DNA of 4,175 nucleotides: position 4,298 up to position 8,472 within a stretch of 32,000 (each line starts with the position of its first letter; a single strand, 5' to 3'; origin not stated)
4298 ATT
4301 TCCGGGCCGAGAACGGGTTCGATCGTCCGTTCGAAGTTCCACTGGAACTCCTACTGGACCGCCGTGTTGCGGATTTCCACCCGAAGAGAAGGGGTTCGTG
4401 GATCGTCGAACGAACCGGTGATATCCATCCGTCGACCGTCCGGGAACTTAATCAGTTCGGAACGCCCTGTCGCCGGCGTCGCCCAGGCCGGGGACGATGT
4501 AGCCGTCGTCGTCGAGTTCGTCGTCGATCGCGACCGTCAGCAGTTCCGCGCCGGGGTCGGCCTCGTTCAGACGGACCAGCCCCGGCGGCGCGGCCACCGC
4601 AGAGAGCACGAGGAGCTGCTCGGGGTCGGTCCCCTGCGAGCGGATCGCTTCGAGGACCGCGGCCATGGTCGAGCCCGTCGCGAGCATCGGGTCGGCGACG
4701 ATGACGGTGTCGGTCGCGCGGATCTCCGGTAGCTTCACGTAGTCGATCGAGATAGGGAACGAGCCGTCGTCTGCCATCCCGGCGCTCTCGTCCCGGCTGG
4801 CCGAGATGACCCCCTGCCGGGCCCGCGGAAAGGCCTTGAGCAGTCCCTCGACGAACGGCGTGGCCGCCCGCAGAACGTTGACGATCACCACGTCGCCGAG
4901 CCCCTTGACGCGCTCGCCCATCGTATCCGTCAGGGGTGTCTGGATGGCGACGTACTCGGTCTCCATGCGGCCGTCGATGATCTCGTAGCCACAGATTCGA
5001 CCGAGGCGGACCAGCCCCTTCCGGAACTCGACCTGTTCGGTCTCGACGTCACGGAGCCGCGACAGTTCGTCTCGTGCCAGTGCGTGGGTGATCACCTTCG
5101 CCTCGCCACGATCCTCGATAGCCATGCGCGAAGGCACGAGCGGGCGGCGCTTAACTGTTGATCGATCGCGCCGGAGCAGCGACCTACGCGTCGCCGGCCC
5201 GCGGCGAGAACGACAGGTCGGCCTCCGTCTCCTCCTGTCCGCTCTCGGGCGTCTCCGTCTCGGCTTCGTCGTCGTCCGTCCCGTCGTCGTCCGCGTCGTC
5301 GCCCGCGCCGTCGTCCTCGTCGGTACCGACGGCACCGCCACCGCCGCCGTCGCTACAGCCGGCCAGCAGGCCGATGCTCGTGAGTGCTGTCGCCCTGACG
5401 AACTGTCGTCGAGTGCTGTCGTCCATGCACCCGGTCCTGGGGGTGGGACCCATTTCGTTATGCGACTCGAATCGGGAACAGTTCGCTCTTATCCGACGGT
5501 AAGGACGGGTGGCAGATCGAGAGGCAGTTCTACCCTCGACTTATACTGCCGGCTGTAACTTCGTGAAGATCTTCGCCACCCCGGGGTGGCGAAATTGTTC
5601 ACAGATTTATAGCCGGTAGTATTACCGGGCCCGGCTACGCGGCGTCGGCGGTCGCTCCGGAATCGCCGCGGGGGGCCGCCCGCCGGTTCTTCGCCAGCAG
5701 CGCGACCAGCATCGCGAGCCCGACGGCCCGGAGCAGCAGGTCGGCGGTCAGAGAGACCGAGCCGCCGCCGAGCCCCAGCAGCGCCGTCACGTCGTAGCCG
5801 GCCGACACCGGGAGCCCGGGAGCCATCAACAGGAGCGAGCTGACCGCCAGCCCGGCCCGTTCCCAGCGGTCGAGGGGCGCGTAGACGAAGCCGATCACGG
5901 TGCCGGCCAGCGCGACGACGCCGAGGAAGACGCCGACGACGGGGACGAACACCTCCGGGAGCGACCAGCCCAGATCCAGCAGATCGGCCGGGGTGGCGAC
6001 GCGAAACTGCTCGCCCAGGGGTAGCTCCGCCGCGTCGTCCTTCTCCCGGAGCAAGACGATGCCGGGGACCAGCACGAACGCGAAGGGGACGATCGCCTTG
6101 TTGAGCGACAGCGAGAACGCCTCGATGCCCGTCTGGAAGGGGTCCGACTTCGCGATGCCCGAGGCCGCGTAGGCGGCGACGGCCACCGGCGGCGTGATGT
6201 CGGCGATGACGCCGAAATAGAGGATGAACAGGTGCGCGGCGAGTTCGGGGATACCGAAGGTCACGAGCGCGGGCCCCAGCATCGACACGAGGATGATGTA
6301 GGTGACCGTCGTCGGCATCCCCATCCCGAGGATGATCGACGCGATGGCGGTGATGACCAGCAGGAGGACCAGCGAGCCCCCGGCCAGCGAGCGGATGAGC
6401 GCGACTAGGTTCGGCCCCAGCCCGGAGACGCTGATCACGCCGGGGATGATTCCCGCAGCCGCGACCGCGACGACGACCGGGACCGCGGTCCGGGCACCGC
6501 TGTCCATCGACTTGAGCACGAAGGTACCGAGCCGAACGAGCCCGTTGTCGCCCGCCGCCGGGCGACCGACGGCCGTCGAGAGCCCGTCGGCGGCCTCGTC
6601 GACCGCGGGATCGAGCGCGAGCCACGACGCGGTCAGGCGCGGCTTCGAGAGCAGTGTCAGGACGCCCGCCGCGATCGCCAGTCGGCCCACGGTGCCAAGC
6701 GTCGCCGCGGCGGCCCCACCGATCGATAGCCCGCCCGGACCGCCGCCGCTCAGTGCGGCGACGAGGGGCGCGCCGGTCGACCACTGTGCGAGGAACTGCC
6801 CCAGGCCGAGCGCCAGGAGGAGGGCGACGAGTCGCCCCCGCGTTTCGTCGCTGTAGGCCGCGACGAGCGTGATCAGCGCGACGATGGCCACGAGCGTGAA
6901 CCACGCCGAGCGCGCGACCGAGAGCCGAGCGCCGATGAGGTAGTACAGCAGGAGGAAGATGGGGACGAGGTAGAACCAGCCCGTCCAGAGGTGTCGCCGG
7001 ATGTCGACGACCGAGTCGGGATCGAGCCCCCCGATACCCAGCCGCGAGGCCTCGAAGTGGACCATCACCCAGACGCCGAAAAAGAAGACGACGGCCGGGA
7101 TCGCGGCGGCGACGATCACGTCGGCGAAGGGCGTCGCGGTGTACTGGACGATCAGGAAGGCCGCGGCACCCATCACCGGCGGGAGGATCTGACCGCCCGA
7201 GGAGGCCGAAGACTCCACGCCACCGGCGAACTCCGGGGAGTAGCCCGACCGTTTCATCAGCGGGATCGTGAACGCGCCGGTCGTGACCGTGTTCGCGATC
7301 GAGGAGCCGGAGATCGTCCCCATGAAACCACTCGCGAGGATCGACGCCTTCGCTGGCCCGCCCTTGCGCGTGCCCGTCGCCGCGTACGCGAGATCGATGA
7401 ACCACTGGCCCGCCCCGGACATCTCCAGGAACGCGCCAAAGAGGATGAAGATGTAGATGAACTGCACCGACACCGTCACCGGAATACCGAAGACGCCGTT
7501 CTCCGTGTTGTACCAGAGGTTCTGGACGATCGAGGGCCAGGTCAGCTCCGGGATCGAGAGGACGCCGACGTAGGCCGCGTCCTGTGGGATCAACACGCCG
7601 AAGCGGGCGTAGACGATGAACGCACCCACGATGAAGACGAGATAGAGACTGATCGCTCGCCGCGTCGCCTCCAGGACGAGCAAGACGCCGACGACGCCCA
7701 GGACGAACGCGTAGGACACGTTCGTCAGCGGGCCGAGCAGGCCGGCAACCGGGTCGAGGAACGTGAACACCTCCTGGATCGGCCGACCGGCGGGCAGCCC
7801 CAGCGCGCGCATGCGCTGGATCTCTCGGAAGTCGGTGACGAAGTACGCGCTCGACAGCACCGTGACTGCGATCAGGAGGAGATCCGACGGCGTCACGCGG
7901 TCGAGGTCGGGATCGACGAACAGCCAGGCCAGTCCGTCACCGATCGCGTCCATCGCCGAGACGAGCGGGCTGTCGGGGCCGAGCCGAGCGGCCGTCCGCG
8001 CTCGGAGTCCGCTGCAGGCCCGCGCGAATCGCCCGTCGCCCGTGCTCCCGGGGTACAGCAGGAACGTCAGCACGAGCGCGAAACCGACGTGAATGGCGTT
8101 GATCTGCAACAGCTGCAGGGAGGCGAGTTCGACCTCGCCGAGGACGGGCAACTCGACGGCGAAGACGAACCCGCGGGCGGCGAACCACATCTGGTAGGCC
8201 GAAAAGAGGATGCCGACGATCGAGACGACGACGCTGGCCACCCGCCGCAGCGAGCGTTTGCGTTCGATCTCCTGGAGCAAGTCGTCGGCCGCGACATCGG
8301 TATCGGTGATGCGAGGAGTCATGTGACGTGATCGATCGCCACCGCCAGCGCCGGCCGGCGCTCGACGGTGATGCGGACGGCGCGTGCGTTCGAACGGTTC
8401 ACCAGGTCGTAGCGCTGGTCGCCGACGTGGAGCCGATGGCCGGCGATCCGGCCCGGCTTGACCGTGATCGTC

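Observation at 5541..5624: Apparently undescribed family of 66-78 bp palindromic MITE-like elements: three copies, each flanked by a 3-bp direct repeat (T-C/T-A)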

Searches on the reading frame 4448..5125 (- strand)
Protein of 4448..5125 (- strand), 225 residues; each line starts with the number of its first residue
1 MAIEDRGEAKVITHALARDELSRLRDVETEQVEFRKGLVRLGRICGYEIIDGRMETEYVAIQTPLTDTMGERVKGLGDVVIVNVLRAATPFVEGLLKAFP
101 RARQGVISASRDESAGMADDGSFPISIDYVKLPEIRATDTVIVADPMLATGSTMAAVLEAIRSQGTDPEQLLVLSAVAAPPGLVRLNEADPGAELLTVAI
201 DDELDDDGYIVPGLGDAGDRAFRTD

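Call 58: list_cluster_members(proteins=[window:4448-5125:-, window:5184-5426:-])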
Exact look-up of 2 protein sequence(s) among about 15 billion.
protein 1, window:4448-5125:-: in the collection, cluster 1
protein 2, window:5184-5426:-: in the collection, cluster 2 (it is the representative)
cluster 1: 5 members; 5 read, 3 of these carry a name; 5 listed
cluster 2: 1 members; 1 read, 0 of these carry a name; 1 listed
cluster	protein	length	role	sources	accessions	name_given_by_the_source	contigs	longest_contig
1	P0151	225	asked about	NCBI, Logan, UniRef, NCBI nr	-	-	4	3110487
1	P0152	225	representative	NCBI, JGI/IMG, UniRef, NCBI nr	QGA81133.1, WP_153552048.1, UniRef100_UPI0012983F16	uracil phosphoribosyltransferase [Halomicrobium sp. LC1Hm] | uracil phosphoribosyltransferase n=1 Tax=Halomicrobium sp. LC1Hm TaxID=2610902 ...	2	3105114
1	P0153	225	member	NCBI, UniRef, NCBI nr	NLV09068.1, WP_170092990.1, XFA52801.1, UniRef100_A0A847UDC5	uracil phosphoribosyltransferase [Halomicrobium sp. HM KBTZ05] | Uracil phosphoribosyltransferase n=1 Tax=Halomicrobium mukohataei TaxID=57705 ... | uracil phosphoribosyltransferase [Halomicrobium mukohataei]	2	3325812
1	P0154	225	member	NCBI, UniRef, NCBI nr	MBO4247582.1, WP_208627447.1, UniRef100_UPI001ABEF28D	uracil phosphoribosyltransferase [Halomicrobium sp. IBSBa] | uracil phosphoribosyltransferase n=1 Tax=Halomicrobium sp. IBSBa TaxID=2778916 ...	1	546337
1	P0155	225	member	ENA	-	-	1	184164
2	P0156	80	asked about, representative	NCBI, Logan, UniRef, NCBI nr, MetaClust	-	-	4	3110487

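Call 59: find_encoding_contigs(protein=P0152, flank=5000, max_places=3)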
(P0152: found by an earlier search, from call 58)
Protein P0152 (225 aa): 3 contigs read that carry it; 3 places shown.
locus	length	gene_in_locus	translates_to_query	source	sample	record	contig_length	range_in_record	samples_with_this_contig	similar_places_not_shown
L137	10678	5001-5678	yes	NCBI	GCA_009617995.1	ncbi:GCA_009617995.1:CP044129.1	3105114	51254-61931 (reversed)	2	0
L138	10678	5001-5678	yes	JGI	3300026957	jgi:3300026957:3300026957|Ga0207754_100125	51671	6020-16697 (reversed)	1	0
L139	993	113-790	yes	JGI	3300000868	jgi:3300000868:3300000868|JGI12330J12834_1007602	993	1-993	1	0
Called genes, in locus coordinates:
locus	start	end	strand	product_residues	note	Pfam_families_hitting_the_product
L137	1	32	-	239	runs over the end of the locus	PF19146:DUF5828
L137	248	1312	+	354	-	PF16868:NMT1_3, PF12974:Phosphonate-bd, PF09084:NMT1 (weak)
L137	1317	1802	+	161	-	PF08905:DUF1850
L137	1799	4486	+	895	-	PF06808:DctM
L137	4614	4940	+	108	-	-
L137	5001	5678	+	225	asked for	PF14681:UPRTase, PF00156:Pribosyltran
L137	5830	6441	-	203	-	PF01205:Impact_N, PF09186:DUF1949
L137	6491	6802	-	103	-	PF00111:Fer2 (weak)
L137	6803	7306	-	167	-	-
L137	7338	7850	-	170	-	PF01595:CNNM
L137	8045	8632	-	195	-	PF00475:IGPD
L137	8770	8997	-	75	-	-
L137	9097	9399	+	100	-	-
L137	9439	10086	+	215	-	PF09335:VTT_dom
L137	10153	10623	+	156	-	PF12802:MarR_2 (weak), PF08279:HTH_11 (weak), PF13404:HTH_AsnC-type, PF13412:HTH_24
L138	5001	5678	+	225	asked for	PF14681:UPRTase, PF00156:Pribosyltran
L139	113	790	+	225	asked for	PF14681:UPRTase, PF00156:Pribosyltran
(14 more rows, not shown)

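Call 60: find_encoding_contigs(protein=P0153, flank=5000, max_places=3)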
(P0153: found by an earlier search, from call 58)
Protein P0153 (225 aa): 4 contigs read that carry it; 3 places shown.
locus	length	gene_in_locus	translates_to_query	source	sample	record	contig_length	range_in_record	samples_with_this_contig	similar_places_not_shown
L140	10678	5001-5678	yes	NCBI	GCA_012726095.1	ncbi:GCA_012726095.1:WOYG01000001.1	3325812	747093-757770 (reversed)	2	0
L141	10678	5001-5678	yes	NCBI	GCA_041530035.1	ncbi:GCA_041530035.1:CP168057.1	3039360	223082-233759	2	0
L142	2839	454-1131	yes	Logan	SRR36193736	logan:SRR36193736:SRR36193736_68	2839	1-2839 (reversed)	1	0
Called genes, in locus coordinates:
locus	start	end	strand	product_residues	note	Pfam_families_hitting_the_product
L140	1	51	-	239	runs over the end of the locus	PF19146:DUF5828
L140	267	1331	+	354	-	PF16868:NMT1_3, PF12974:Phosphonate-bd, PF09084:NMT1 (weak)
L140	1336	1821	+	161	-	PF08905:DUF1850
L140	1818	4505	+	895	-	PF06808:DctM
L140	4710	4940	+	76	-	-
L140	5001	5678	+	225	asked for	PF14681:UPRTase, PF00156:Pribosyltran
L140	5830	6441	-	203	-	PF01205:Impact_N, PF09186:DUF1949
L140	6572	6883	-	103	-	PF00111:Fer2 (weak)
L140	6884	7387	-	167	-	-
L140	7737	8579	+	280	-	-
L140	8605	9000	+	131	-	-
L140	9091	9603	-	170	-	PF01595:CNNM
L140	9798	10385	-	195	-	PF00475:IGPD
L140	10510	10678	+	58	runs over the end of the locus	-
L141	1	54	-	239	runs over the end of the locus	PF19146:DUF5828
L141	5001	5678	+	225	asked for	PF14681:UPRTase, PF00156:Pribosyltran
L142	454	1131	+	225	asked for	PF14681:UPRTase, PF00156:Pribosyltran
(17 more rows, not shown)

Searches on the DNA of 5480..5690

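Call 72: search_rna_families(source=window, start=5480, end=5690, threshold=evalue, max_evalue=10)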
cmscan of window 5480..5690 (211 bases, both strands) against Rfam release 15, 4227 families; matches with E-value up to 10: 9.
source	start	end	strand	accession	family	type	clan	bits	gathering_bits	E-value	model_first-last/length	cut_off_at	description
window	5540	5625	+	RF01064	mir-253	Gene; miRNA;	-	26.8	72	0.0012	1-98/98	no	mir-253 microRNA precursor family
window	5567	5631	-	RF02759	LasI_thermometer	Cis-reg; thermoregulator;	-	21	76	0.096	1-110/110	no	LasI 5' UTR ROSE like thermometer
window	5537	5628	+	RF03175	MIR3454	Gene; miRNA;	-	17.1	142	0.42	1-147/147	no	MIR3454 microRNA precursor family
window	5553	5612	+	RF03820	mir-5429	Gene; miRNA;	-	14.5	80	3.5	1-83/83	no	mir-5429 microRNA precursor family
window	5562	5603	-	RF03960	mir-6644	Gene; miRNA;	-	13.4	82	4.7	11-55/67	no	mir-6644 microRNA precursor family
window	5562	5602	-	RF01035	mir-887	Gene; miRNA;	-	13.3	100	9.7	1-78/78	no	mir-887 microRNA precursor family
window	5546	5601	+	RF01678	P37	Gene; sRNA;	-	13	50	4.1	1-62/62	no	Pseudomonas sRNA P37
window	5519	5561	+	RF02596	cyano_het_sRNA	Gene; sRNA;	-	12.8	35.7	3.8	1-56/56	no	Cyanobacteria heterocyst sRNA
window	5515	5599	+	RF02651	SorY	Gene; sRNA;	-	11.3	111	5.7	1-83/83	no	Singlet oxygen resistance RNA Y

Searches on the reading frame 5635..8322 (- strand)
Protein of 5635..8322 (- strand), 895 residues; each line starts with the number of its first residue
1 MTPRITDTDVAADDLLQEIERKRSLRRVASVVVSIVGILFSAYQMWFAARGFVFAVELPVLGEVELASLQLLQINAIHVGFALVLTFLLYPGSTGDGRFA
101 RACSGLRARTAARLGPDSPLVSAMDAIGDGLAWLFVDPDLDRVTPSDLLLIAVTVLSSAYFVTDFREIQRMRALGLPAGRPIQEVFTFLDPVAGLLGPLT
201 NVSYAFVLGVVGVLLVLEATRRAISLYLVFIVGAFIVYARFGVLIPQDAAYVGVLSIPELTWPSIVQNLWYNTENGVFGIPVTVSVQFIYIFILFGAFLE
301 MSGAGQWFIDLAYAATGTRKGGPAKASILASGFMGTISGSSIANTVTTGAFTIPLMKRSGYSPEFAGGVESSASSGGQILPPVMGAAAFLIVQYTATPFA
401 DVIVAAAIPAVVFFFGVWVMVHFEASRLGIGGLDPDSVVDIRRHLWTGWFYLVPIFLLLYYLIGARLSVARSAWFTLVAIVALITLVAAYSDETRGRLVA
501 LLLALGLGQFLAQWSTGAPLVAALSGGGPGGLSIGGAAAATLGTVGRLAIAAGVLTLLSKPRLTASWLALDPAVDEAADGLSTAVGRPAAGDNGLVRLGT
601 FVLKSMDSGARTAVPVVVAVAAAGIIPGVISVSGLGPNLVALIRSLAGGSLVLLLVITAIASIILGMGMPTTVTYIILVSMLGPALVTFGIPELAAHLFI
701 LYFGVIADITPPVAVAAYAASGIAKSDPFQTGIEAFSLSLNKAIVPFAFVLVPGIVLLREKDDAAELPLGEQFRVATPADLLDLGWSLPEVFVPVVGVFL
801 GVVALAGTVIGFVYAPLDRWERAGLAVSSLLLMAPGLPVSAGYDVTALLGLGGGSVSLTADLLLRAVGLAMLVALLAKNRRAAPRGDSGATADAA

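Call 7: find_encoding_contigs(protein=window:5635-8322:-, flank=10000, max_places=6)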
Protein window:5635-8322:- (895 aa): 6 contigs read that carry it; 3 places shown.
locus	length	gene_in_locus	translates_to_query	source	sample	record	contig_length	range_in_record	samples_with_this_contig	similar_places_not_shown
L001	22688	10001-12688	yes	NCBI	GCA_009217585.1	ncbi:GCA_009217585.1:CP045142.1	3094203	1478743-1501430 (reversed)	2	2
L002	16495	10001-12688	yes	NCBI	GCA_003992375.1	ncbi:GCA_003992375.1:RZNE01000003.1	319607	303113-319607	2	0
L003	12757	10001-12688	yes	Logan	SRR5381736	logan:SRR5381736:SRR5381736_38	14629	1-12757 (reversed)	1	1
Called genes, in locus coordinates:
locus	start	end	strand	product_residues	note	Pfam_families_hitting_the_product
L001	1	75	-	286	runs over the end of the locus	PF01522:Polysacc_deac_1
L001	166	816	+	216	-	-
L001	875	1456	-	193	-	PF01300:Sua5_yciO_yrdC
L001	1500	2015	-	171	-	PF00578:AhpC-TSA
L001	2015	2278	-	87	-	PF00462:Glutaredoxin, PF02798:GST_N (weak), PF13417:GST_N_3, PF13409:GST_N_2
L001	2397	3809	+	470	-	PF01595:CNNM, PF00571:CBS (weak), PF03471:CorC_HlyC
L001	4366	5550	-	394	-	PF01384:PHO4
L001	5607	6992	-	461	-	PF02839:CBM_5_12, PF00801:PKD, PF18911:PKD_4, PF22352:K319L-like_PKD, PF00704:Glyco_hydro_18 (weak)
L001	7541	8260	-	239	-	PF19146:DUF5828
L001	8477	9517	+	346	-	PF16868:NMT1_3, PF12974:Phosphonate-bd (weak), PF09084:NMT1 (weak)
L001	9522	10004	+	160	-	PF08905:DUF1850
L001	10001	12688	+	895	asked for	PF06808:DctM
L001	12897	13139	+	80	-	-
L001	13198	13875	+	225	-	PF14681:UPRTase, PF00156:Pribosyltran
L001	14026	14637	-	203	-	PF01205:Impact_N, PF09186:DUF1949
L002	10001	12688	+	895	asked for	PF06808:DctM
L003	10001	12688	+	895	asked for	PF06808:DctM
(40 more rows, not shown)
